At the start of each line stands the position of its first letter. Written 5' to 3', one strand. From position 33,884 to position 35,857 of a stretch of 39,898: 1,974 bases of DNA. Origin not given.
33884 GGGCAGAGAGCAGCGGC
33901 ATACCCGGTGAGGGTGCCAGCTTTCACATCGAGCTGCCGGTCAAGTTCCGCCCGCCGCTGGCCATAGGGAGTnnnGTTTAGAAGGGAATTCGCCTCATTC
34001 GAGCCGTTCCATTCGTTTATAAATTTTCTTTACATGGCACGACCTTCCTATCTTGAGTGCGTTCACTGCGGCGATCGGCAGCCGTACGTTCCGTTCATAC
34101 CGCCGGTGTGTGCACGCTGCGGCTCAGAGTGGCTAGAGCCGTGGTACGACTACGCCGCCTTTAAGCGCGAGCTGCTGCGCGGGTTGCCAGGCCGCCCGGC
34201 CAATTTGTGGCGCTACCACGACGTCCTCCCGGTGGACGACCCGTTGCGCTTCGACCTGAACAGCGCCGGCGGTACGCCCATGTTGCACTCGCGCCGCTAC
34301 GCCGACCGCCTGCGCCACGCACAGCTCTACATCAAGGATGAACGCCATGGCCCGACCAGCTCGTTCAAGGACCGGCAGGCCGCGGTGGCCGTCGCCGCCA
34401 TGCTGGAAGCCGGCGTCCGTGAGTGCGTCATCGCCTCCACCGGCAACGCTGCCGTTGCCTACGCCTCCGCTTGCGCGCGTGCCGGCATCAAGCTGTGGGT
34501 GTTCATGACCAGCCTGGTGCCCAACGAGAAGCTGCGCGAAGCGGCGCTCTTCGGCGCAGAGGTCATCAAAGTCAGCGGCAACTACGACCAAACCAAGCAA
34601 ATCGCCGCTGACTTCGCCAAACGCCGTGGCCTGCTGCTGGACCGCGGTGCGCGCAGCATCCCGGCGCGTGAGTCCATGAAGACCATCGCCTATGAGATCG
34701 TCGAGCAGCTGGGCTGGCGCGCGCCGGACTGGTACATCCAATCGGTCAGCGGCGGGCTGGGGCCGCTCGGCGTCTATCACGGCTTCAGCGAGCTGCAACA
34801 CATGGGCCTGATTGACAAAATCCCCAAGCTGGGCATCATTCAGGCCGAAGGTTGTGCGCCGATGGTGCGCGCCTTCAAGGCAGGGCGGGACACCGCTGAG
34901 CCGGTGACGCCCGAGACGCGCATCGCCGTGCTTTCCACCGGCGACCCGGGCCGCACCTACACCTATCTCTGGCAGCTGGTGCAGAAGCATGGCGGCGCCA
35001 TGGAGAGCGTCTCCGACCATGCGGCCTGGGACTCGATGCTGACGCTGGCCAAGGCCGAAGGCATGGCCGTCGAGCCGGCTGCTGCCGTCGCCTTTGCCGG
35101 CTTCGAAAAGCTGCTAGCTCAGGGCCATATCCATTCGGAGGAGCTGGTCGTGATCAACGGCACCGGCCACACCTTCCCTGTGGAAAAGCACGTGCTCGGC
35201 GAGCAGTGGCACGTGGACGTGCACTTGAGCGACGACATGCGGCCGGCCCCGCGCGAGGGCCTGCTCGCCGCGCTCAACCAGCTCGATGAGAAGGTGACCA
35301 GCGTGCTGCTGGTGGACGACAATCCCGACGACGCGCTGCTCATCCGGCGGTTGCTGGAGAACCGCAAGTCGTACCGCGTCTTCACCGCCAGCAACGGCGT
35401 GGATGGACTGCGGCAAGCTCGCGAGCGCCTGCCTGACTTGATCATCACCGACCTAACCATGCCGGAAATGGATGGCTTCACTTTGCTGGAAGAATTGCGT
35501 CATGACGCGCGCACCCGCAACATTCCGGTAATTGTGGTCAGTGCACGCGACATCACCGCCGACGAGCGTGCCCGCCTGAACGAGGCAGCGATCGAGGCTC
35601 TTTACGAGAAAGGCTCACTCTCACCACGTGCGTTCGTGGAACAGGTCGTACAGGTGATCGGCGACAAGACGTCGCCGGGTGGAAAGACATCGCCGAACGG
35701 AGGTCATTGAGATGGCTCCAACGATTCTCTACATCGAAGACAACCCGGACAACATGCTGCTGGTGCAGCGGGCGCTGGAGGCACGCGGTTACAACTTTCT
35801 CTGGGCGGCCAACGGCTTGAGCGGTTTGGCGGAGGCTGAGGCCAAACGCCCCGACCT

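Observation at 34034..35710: Threonine-synthase-like PLP enzyme fused to a phospho-receiver domain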

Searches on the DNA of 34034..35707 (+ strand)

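Call 38: search_rna_families(sources=[L001, L002, L006, L009, L013, L046], threshold=gathering)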
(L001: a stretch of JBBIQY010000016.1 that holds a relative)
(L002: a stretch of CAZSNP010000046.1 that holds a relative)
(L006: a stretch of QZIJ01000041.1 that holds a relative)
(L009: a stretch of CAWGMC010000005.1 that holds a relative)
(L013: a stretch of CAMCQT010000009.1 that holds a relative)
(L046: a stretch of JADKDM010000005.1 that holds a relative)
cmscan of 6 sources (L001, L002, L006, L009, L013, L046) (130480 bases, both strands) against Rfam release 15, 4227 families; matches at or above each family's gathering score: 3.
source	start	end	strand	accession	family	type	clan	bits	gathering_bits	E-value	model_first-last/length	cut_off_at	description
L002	12191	12281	+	RF01051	c-di-GMP-I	Cis-reg; riboswitch;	CL00126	78.3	35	2.1e-13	1-87/87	no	c-di-GMP-I riboswitch aptamer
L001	12381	12471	+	RF03167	c-di-GMP-I-GGC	Cis-reg; riboswitch;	CL00126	67.7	59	1.5e-13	1-80/80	no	c-di-GMP-I-GGC riboswitch aptamer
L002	14661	14751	+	RF03167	c-di-GMP-I-GGC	Cis-reg; riboswitch;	CL00126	63.1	59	3.2e-12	1-80/80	no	c-di-GMP-I-GGC riboswitch aptamer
